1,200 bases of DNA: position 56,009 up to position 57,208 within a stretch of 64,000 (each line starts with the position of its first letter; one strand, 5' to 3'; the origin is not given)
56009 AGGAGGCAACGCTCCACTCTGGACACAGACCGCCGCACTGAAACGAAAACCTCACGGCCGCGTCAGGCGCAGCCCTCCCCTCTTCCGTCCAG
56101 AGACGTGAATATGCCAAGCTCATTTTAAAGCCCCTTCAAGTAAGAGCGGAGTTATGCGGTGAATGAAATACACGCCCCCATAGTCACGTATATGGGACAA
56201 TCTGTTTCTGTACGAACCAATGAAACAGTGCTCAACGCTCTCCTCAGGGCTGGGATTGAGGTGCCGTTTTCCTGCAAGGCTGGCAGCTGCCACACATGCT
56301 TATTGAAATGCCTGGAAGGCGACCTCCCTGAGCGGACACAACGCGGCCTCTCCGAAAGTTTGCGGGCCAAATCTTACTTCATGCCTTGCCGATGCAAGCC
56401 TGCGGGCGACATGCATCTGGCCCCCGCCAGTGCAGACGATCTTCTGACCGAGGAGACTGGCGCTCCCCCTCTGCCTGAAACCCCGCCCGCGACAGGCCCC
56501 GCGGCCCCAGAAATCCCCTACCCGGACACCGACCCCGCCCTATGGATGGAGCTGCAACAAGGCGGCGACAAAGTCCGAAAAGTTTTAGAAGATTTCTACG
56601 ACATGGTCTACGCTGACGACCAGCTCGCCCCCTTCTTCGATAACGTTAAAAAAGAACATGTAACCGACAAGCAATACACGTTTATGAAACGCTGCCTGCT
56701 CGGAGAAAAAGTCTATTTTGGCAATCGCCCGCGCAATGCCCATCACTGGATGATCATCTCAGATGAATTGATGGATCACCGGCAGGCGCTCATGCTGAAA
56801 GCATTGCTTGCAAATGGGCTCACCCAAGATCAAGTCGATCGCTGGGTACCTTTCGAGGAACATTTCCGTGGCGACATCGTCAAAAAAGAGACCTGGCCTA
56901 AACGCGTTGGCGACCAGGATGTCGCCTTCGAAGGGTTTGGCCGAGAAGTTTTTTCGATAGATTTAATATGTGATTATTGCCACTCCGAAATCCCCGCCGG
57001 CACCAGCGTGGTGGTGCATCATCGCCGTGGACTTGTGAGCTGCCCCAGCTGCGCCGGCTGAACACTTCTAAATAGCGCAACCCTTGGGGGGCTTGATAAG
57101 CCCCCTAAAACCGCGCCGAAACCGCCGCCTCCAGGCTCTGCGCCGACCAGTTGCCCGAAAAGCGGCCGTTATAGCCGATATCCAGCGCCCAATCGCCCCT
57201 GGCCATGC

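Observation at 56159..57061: Three-cofactor fusion: [2Fe-2S] ferredoxin, truncated hemoglobin and Cys4 ribbon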

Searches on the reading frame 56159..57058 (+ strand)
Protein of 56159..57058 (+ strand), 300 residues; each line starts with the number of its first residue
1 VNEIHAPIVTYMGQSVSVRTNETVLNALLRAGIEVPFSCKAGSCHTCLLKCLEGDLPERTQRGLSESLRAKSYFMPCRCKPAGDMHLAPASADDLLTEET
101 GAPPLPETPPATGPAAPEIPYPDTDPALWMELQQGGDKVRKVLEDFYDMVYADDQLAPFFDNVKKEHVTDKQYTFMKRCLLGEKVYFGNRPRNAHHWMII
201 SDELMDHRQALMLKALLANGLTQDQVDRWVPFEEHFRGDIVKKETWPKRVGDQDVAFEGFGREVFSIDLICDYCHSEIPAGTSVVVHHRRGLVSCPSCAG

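Call 3: search_protein_families(library=pfam, proteins=[window:56159-57058:+], max_evalue=1)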
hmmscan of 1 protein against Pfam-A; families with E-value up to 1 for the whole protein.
window:56159-57058:+ (300 aa): 7 families
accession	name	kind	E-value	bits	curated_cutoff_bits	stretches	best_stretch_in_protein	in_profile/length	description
PF00111.32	Fer2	-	5.4e-14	52.3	21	1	13-81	7-76/77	2Fe-2S iron-sulfur cluster binding domain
PF01152.27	Bac_globin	-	2e-08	34.9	21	1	135-227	7-106/121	Bacterial-like globin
PF13510.11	Fer2_4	-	2.1e-05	24.9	22.8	1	10-50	7-57/82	2Fe-2S iron-sulfur cluster binding domain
PF02591.20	Zn_ribbon_9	-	0.00055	20.4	29.1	1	271-298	2-29/33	C4-type zinc ribbon domain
PF08394.17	Arc_trans_TRASH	-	0.11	13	27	1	269-298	1-31/43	Archaeal TRASH domain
PF20120.5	DUF6510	-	0.13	12.6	26.4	1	260-299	18-58/86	Family of unknown function (DUF6510)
PF05207.18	Zn_ribbon_CSL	-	0.27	11.4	29.2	0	70-80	14-24/55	CSL zinc finger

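Call 4: search_protein_families(library=ncbifam, proteins=[window:56159-57058:+], max_evalue=1)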
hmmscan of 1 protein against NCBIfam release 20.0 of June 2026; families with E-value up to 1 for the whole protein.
window:56159-57058:+ (300 aa): 13 families
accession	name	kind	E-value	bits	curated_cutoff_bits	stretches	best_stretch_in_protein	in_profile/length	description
NF004317.0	PRK05713.1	equivalog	4.8e-17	62.2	338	1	10-89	5-84/312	iron-sulfur-binding ferredoxin reductase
TIGR02008.1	fdx_plant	subfamily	6.2e-11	41.9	81.15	1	15-95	16-96/97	ferredoxin [2Fe-2S]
TIGR02160.1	PA_CoA_Oxy5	hypoth_equivalog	8.3e-10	38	420.8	1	18-84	279-345/352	1,2-phenylacetyl-CoA epoxidase subunit PaaE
NF041393.1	Frdxn_Halo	equivalog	8.7e-09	35.3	150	1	15-84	39-109/128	ferredoxin Fer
NF045803.1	MethMoxFADbindMmoC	equivalog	1.2e-08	34.2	500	1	8-88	6-90/343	aromatic/alkene monooxygenase hydroxylase FAD-binding subunit MmoC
NF058606.1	GlBtMonoRdsGbcB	equivalog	1.6e-08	33.9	500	1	10-86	283-359/362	glycine betaine monooxygenase reductase subunit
NF040810.1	BenC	equivalog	2.6e-08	33.4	430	1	16-88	15-90/333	benzoate 1,2-dioxygenase electron transfer component BenC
NF007964.0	PRK10684.1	equivalog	2.8e-07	29.8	383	1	14-88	259-333/333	NADH oxidoreductase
NF008822.0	PRK11872.1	equivalog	3.1e-06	26.4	402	1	16-56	17-57/341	anthranilate 1,2-dioxygenase electron transfer component AntC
NF007985.1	PRK10713.1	equivalog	7.8e-05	22.2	75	1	16-87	10-79/81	class I ribonucleotide reductase maintenance protein YfaE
NF040756.1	corr_regen_AcsV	exception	0.00019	19.9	800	1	12-88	7-84/632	corrinoid activation/regeneration protein AcsV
TIGR02007.1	fdx_isc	equivalog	0.036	14.2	132.1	1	13-51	15-54/110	ISC system 2Fe-2S type ferredoxin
TIGR01941.1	nqrF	equivalog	0.081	11.8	295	1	13-87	41-118/405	NADH:ubiquinone reductase (Na(+)-transporting) subunit F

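Call 5: search_solved_structures(query=window:56159-57058:+, max_evalue=1, show_alignments=3)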
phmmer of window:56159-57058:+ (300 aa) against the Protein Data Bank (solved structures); distinct sequences matched with E-value up to 1: 90 (the best 60 are shown).
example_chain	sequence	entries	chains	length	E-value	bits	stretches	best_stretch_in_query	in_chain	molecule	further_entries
1iue_A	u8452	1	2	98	8.2e-12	48.1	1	16-94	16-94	FERREDOXIN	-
6xtf_C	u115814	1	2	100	9.4e-10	41.4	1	8-94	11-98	Ferredoxin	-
1roe_A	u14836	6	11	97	1e-09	41.2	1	15-89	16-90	FERREDOXIN | Ferredoxin-1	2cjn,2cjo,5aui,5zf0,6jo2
6khi_1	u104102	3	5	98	1e-09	41.2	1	15-89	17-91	Ferredoxin-1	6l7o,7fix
1fxi_A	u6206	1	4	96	2.2e-09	40.1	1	16-87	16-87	FERREDOXIN I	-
4xdi_A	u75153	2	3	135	4.3e-09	39.2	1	123-219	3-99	Chlamydomonas reinhardtii THB1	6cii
1rfk_A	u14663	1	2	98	5.2e-09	38.9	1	13-88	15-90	Ferredoxin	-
7s3d_X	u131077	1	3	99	5.4e-09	38.8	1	13-88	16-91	2Fe-2S ferredoxin-type domain-containing protein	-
3p63_A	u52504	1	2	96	5.5e-09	38.8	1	14-88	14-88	Ferredoxin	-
2pvg_C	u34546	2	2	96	6.6e-09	38.6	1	9-95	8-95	Ferredoxin-1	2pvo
4wqm_A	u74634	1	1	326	7.3e-09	38.4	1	19-87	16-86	Toluene-4-monooxygenase electron transfer component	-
3av8_A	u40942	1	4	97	9.9e-09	38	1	16-87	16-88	Ferredoxin-1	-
3ab5_A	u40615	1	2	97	1.3e-08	37.6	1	20-86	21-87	Ferredoxin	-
4zho_A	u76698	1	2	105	1.5e-08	37.3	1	21-92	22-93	Ferredoxin-2, chloroplastic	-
6b03_F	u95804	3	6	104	1.6e-08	37.3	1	21-92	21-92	Ferredoxin-2, chloroplastic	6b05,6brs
5ogx_A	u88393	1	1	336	1.2e-07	34.4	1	10-88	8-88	Cytochrome P450 reductase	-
1idr_A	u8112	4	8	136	3.9e-06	29.5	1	135-202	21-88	HEMOGLOBIN HBN | Hemoglobin-like protein HbN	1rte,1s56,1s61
1krh_A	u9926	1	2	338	9.6e-06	28.2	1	16-86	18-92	Benzoate 1,2-Dioxygenase Reductase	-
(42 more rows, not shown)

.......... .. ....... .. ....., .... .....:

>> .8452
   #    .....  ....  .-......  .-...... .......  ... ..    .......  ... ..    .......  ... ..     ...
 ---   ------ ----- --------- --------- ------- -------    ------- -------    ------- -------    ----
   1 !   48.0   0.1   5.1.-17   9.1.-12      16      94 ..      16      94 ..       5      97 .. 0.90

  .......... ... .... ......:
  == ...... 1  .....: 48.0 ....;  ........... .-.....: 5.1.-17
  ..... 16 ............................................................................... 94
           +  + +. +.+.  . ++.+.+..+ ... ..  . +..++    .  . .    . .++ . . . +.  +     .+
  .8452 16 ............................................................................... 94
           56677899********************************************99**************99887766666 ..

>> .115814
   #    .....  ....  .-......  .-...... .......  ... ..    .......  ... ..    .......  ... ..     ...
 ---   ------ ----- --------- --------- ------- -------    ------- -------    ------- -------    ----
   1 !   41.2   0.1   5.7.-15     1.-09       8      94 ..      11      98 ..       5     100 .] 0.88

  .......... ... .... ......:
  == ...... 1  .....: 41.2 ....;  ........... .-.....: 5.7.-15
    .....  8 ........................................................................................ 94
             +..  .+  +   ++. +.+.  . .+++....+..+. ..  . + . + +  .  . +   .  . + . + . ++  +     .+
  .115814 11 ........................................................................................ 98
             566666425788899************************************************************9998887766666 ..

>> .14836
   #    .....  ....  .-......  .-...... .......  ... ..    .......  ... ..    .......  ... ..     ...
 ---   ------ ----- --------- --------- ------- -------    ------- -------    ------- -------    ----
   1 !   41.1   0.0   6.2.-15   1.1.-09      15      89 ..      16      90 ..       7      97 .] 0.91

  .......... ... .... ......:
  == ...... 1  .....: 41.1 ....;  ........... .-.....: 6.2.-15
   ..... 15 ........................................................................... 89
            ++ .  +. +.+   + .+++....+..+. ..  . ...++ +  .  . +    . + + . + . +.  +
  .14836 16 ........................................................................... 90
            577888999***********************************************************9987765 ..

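Call 6: find_homologous_proteins(query=window:56159-57058:+, max_evalue=0.001)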
Query window:56159-57058:+ (300 aa): 181 proteins with E <= 0.001 among 1274 candidates; the best 120 are listed.
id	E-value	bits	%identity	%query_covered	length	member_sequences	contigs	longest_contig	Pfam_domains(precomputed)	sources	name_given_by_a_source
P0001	8.1e-169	579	82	100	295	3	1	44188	PF13510.12,PF01152.28,PF00111.33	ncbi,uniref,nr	ncbi:2Fe-2S iron-sulfur cluster-binding protein [Acidocella aromatica]|uniref:Ferredoxin/truncated h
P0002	1.9e-156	538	76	100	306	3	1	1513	PF13510.12,PF01152.28,PF00111.33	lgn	-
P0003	1.7e-150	519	72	100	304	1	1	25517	PF13510.12,PF01152.28,PF00111.33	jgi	jgi:ferredoxin/truncated hemoglobin YjbI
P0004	3.9e-148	511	100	72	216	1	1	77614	PF01152.28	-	-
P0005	5.6e-138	477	67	100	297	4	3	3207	PF13510.12,PF01152.28,PF00111.33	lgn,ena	-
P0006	5.6e-137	474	66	100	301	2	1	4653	PF01152.28,PF00111.33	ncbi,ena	-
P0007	1.1e-136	473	66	100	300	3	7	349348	PF01152.28,PF00111.33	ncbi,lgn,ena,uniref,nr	ncbi:2Fe-2S iron-sulfur cluster-binding protein [Acidocella sp.]|uniref:2Fe-2S iron-sulfur cluster-b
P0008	4.6e-116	405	60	97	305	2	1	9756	PF01152.28,PF00111.33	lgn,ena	-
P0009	3.0e-113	396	61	96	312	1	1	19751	PF13510.12,PF01152.28,PF00111.33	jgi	jgi:ferredoxin/truncated hemoglobin YjbI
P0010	6.6e-113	395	60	98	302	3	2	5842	PF01152.28,PF00111.33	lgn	-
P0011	1.1e-112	394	60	97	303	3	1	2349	PF01152.28,PF00111.33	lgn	-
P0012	1.4e-111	391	57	98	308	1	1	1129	PF13510.12,PF01152.28,PF00111.33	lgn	-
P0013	2.1e-110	387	57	98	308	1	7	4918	PF01152.28,PF00111.33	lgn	-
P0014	5.0e-110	386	59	96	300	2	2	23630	PF01152.28,PF00111.33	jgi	jgi:truncated hemoglobin YjbI/ferredoxin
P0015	1.3e-109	384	59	98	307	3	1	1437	PF01152.28,PF00111.33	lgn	-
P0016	1.7e-109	384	58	97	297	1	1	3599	PF01152.28,PF00111.33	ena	-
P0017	2.5e-109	383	57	98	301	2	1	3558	PF01152.28,PF00111.33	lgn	-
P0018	2.7e-109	383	58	97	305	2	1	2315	PF01152.28,PF00111.33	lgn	-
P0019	2.8e-109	383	57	98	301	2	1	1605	PF01152.28,PF00111.33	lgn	-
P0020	3.3e-109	383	57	98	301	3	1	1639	PF01152.28,PF00111.33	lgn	-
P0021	4.1e-109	383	57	98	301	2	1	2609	PF01152.28,PF00111.33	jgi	jgi:ferredoxin/truncated hemoglobin YjbI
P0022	1.1e-108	381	59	97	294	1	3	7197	PF01152.28,PF00111.33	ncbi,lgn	ncbi:hypothetical protein BH10PSE16_BH10PSE16_42450 [soil metagenome]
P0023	9.3e-108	378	57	97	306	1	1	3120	PF01152.28,PF00111.33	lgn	-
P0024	8.1e-107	375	56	97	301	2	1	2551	PF01152.28,PF00111.33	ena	-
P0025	4.5e-106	373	57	97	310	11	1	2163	PF01152.28,PF00111.33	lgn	-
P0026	5.1e-105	369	57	98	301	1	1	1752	PF01152.28,PF00111.33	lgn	-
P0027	2.9e-104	367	55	98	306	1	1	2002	PF01152.28,PF00111.33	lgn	-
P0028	3.8e-104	366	55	98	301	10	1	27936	PF01152.28,PF00111.33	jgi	jgi:ferredoxin/truncated hemoglobin YjbI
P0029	5.3e-103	363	57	98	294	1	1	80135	PF01152.28,PF00111.33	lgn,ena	-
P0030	4.4e-102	359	55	98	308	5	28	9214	PF01152.28,PF00111.33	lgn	-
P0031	4.7e-102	359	55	97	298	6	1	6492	PF01152.28,PF00111.33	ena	-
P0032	1.0e-101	358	56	98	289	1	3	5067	PF01152.28,PF00111.33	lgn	-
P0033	7.9e-99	349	53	98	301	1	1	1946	PF01152.28,PF00111.33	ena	-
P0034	8.4e-98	345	54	97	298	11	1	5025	PF01152.28,PF00111.33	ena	-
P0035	1.1e-91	325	53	62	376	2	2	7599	PF13510.12,PF01152.28,PF00111.33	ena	-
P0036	1.1e-90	322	55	65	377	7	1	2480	PF13510.12,PF01152.28,PF00111.33,PF20120.6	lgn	-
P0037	1.7e-90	321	51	63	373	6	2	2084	PF13510.12,PF01152.28,PF00111.33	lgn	-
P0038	6.1e-90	320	54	62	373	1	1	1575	PF13510.12,PF01152.28,PF00111.33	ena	-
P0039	7.4e-90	319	55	61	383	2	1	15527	PF01152.28,PF00111.33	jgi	-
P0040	5.3e-89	317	57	63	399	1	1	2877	PF01152.28,PF00111.33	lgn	-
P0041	1.1e-88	315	52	61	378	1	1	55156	PF13510.12,PF01152.28,PF00111.33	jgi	-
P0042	1.5e-88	315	54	63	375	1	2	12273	PF13510.12,PF01152.28,PF00111.33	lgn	-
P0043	1.6e-88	315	55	61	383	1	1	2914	PF13510.12,PF01152.28,PF00111.33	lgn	-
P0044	1.2e-87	312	40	98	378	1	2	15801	PF13510.12,PF01152.28,PF00111.33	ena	-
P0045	1.7e-87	312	55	65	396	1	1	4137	PF01152.28,PF00111.33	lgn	-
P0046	4.8e-87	310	57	61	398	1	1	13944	PF01152.28,PF00111.33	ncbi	ncbi:MAG: 2Fe-2S iron-sulfur cluster-binding protein [Curvibacter sp.]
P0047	7.4e-87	309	52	60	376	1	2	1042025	PF13510.12,PF01152.28,PF00111.33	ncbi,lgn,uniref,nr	ncbi:hypothetical protein D8I35_15500 [Corticibacter populi]|uniref:2Fe-2S ferredoxin-type domain-co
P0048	1.2e-86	309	51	63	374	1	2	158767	PF13510.12,PF01152.28,PF00111.33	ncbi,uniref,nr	ncbi:2Fe-2S iron-sulfur cluster binding domain-containing protein [Ottowia sp. GY511]|uniref:2Fe-2S 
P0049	1.4e-86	309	53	61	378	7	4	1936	PF01152.28,PF00111.33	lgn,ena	-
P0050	2.7e-86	308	53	61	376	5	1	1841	PF01152.28,PF00111.33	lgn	-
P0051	3.0e-86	307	51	64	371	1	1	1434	PF13510.12,PF01152.28,PF00111.33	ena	-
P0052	3.2e-86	307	52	60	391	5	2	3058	PF01152.28,PF00111.33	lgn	-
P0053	3.3e-86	307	56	66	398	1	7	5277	PF01152.28,PF00111.33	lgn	-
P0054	4.2e-86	307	48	75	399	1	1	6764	PF01152.28,PF00111.33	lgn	-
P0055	4.5e-86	307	52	62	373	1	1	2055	PF13510.12,PF01152.28,PF00111.33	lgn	-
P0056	7.6e-86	306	53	63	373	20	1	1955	PF13510.12,PF01152.28,PF00111.33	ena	-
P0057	9.1e-86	306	52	63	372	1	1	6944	PF01152.28,PF00111.33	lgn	-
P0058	2.8e-85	304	56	61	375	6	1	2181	PF13510.12,PF01152.28,PF00111.33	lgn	-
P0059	3.1e-85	304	52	64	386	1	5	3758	PF01152.28,PF00111.33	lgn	-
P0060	3.5e-85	304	49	61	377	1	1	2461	PF13510.12,PF01152.28,PF00111.33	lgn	-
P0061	4.4e-85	304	57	61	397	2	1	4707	PF01152.28,PF00111.33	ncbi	-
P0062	7.5e-85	303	52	66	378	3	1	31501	PF13510.12,PF01152.28,PF00111.33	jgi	jgi:ferredoxin/truncated hemoglobin YjbI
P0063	7.5e-85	303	55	68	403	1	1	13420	PF01152.28,PF00111.33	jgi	-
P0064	7.5e-85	303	50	76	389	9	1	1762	PF01152.28,PF00111.33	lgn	-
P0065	1.1e-84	302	46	77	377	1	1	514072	PF01152.28,PF00111.33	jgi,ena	-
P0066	1.2e-84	302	53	61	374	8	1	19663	PF13510.12,PF01152.28,PF00111.33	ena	-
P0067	1.3e-84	302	43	84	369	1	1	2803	PF01152.28,PF00111.33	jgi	jgi:ferredoxin/truncated hemoglobin YjbI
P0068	1.6e-84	302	35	95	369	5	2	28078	PF01152.28,PF00111.33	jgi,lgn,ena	-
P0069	2.1e-84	301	53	63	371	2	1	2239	PF01152.28,PF00111.33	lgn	-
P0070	2.4e-84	301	52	65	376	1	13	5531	PF01152.28,PF00111.33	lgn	-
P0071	2.9e-84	301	53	61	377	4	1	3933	PF13510.12,PF01152.28,PF00111.33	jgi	-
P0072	3.5e-84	301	54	64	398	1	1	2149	PF01152.28,PF00111.33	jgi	jgi:truncated hemoglobin YjbI/ferredoxin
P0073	3.6e-84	301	51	61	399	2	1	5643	PF01152.28,PF00111.33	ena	-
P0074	3.6e-84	301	56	59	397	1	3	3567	PF01152.28,PF00111.33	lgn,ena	-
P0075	4.0e-84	300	49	65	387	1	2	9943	PF01152.28,PF00111.33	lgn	-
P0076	4.4e-84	300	45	79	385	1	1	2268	PF01152.28,PF00111.33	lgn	-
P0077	4.6e-84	300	56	63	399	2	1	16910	PF01152.28,PF00111.33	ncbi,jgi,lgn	jgi:ferredoxin/truncated hemoglobin YjbI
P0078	4.9e-84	300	51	65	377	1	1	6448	PF13510.12,PF01152.28,PF00111.33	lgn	-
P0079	5.6e-84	300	51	64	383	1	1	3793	PF01152.28,PF00111.33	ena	-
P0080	7.9e-84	300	56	64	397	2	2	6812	PF01152.28,PF00111.33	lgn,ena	-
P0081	1.2e-83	299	42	84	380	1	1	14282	PF01152.28,PF00111.33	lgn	-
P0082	1.3e-83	299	52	62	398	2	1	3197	PF01152.28,PF00111.33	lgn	-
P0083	1.6e-83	299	51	63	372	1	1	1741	PF13510.12,PF01152.28,PF00111.33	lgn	-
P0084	2.4e-83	298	50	61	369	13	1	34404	PF01152.28,PF00111.33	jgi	jgi:ferredoxin/truncated hemoglobin YjbI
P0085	2.4e-83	298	51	63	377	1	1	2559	PF01152.28,PF00111.33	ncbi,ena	-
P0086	3.4e-83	297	51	61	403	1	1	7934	PF13510.12,PF01152.28,PF00111.33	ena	-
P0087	4.6e-83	297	53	61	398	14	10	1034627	PF01152.28,PF00111.33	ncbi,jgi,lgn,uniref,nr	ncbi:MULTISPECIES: 2Fe-2S iron-sulfur cluster-binding protein [unclassified Polaromonas]|jgi:ferredo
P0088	5.5e-83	297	51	65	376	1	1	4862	PF01152.28,PF00111.33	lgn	-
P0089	5.8e-83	297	52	61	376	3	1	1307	PF13510.12,PF01152.28,PF00111.33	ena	-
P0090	6.6e-83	296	52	64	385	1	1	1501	PF01152.28,PF00111.33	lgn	-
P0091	7.1e-83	296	53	60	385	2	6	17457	PF01152.28,PF00111.33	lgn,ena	-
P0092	1.0e-82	296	47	97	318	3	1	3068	PF01152.28,PF00111.33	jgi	jgi:ferredoxin/truncated hemoglobin YjbI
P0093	1.0e-82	296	51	63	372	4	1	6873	PF13510.12,PF01152.28,PF00111.33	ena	-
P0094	1.4e-82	295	49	98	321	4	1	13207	PF01152.28,PF00111.33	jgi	-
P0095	1.9e-82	295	54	65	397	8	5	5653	PF01152.28,PF00111.33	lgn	-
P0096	2.1e-82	295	54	62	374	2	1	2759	PF13510.12,PF01152.28,PF00111.33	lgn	-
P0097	2.3e-82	295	41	98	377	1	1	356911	PF13510.12,PF01152.28,PF00111.33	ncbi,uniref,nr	ncbi:globin domain-containing protein [Diaphorobacter caeni]|uniref:globin domain-containing protein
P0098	2.5e-82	295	50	59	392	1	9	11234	PF01152.28,PF00111.33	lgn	-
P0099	2.9e-82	294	50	61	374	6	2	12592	PF13510.12,PF01152.28,PF00111.33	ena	-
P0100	3.4e-82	294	51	65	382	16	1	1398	PF01152.28,PF00111.33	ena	-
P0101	3.7e-82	294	50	64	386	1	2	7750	PF01152.28,PF00111.33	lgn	-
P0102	5.4e-82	294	51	58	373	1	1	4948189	PF01152.28,PF00111.33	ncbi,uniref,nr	ncbi:2Fe-2S iron-sulfur cluster-binding protein [Diaphorobacter aerolatus]|uniref:2Fe-2S iron-sulfur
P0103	7.1e-82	293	52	66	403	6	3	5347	PF01152.28,PF00111.33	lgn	-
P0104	1.4e-81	292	51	61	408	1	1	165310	PF13510.12,PF01152.28,PF00111.33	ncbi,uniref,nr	ncbi:2Fe-2S iron-sulfur cluster binding domain-containing protein [Xinfangfangia sp. D13-10-4-6]|uni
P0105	1.7e-81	292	55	62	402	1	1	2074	PF01152.28,PF00111.33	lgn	-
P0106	1.7e-81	292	47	77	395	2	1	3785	PF01152.28,PF00111.33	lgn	-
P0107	2.3e-81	291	50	64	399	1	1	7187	PF01152.28,PF00111.33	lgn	-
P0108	2.9e-81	291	53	57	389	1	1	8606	PF01152.28,PF00111.33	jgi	-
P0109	4.6e-81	290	51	61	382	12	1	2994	PF13510.12,PF01152.28,PF00111.33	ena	-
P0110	4.6e-81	290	52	60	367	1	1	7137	PF01152.28,PF00111.33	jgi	-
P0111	5.8e-81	290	52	63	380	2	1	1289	PF01152.28,PF00111.33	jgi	jgi:ferredoxin/truncated hemoglobin YjbI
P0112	6.2e-81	290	52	58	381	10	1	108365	PF13510.12,PF01152.28,PF00111.33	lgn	-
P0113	7.3e-81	290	49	63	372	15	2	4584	PF01152.28,PF00111.33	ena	-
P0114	1.0e-80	289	53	58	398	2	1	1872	PF01152.28,PF00111.33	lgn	-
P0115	1.3e-80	289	49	67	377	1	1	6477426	PF01152.28,PF00111.33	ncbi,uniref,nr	ncbi:2Fe-2S iron-sulfur cluster binding domain-containing protein [Diaphorobacter sp. HDW4A]|uniref:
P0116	1.7e-80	289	47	62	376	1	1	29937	PF00111.33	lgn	-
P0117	2.2e-80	288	51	64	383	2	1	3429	PF01152.28,PF00111.33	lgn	-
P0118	6.3e-80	287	42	72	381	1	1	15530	PF13510.12,PF01152.28,PF00111.33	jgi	jgi:ferredoxin/truncated hemoglobin YjbI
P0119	6.4e-80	287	44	91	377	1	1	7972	PF01152.28,PF00111.33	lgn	-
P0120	7.6e-80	286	48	61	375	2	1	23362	PF00111.33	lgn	-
